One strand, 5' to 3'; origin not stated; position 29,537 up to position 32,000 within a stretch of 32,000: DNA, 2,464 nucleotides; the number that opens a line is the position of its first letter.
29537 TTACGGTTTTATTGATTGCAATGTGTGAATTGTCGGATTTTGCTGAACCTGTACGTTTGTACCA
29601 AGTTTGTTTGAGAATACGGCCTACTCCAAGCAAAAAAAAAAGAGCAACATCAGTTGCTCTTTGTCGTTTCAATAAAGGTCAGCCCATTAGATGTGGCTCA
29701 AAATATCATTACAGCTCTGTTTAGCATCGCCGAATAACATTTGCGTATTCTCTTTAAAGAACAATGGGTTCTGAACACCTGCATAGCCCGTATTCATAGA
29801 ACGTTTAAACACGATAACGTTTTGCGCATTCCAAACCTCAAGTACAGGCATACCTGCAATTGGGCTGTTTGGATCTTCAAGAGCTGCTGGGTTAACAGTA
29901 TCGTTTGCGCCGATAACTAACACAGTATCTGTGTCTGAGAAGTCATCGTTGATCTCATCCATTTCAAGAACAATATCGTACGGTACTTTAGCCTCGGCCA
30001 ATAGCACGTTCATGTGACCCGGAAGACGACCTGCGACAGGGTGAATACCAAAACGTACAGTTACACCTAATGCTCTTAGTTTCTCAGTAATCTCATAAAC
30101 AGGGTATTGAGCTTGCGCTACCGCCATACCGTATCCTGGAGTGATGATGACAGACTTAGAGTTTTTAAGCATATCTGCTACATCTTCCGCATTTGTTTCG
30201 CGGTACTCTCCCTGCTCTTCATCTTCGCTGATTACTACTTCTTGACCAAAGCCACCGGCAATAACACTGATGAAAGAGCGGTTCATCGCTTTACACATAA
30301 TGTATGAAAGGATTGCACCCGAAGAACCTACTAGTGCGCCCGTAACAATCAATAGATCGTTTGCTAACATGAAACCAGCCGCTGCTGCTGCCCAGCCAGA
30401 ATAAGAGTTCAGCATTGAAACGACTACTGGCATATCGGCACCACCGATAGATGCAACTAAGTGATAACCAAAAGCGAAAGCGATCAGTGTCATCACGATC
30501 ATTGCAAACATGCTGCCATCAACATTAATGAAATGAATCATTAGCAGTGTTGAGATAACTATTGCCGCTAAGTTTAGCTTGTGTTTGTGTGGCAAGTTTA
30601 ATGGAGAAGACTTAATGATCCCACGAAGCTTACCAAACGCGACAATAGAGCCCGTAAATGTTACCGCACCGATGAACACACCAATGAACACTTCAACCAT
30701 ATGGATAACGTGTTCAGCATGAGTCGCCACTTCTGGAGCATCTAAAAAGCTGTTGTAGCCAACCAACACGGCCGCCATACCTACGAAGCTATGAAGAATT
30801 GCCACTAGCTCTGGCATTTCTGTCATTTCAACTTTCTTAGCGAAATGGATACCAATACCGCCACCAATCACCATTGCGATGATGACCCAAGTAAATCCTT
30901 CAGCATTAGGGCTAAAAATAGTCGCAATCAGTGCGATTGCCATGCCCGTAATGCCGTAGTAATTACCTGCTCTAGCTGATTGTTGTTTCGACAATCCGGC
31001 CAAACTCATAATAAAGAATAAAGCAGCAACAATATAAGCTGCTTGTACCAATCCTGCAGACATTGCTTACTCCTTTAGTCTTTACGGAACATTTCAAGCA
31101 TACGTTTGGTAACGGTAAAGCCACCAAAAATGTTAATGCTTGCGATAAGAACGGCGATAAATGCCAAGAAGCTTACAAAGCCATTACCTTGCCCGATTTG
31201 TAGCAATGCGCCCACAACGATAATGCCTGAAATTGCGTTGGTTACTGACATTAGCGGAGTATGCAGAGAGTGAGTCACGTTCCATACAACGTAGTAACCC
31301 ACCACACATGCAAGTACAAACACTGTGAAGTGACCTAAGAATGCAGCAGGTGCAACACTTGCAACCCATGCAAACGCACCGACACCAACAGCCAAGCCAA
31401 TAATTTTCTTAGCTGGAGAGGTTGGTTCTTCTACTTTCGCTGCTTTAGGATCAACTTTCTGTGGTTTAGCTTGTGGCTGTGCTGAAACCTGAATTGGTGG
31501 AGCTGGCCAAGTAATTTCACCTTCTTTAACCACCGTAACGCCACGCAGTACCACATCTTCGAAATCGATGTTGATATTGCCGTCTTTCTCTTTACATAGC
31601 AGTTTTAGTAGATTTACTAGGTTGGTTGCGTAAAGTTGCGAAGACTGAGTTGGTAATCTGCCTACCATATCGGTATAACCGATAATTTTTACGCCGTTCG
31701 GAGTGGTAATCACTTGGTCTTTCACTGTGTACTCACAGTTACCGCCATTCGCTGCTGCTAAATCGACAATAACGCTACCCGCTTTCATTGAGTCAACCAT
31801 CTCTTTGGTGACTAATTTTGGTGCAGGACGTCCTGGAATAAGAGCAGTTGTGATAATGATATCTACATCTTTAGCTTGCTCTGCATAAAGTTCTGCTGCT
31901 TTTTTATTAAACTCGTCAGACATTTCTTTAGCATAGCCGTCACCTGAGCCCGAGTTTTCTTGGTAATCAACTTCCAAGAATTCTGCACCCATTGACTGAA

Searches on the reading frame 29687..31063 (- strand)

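Call 22: search_protein_families(library=phrogs, proteins=[window:29687-31063:-], max_evalue=0.001)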
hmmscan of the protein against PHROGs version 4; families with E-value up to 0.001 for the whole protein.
window:29687-31063:- (458 aa): 0 families

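Call 23: search_protein_families(library=pfam, proteins=[window:29687-31063:-], max_evalue=0.001)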
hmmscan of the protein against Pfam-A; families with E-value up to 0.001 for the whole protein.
window:29687-31063:- (458 aa): 2 families
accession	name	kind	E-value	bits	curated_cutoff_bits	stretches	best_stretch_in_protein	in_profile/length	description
PF02233.22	PNTB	-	1.4e-201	670.8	31.7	1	7-456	2-455/456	NAD(P) transhydrogenase beta subunit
PF00205.28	TPP_enzyme_M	-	0.00091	19.4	30.4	0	293-387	2-87/137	Thiamine pyrophosphate enzyme, central domain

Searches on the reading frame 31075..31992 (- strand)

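Call 22: search_protein_families(library=phrogs, proteins=[window:31075-31992:-], max_evalue=0.001)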
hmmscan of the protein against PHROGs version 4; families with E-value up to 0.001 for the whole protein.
window:31075-31992:- (305 aa): 1 family
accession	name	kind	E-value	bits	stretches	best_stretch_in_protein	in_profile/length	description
phrog_25893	-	unknown function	6.6e-10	39.6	1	40-103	229-295/371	-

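Call 23: search_protein_families(library=pfam, proteins=[window:31075-31992:-], max_evalue=0.001)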
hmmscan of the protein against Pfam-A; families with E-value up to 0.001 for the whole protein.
window:31075-31992:- (305 aa): 2 families
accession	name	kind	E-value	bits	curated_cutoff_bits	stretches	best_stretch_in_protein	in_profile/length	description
PF01262.27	AlaDh_PNT_C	-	3.4e-44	151.3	23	1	21-162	78-213/214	Alanine dehydrogenase/PNT, C-terminal domain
PF12769.12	PNTB_4TM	-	3e-37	127.4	26.2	1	221-304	1-85/85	4TM region of pyridine nucleotide transhydrogenase, mitoch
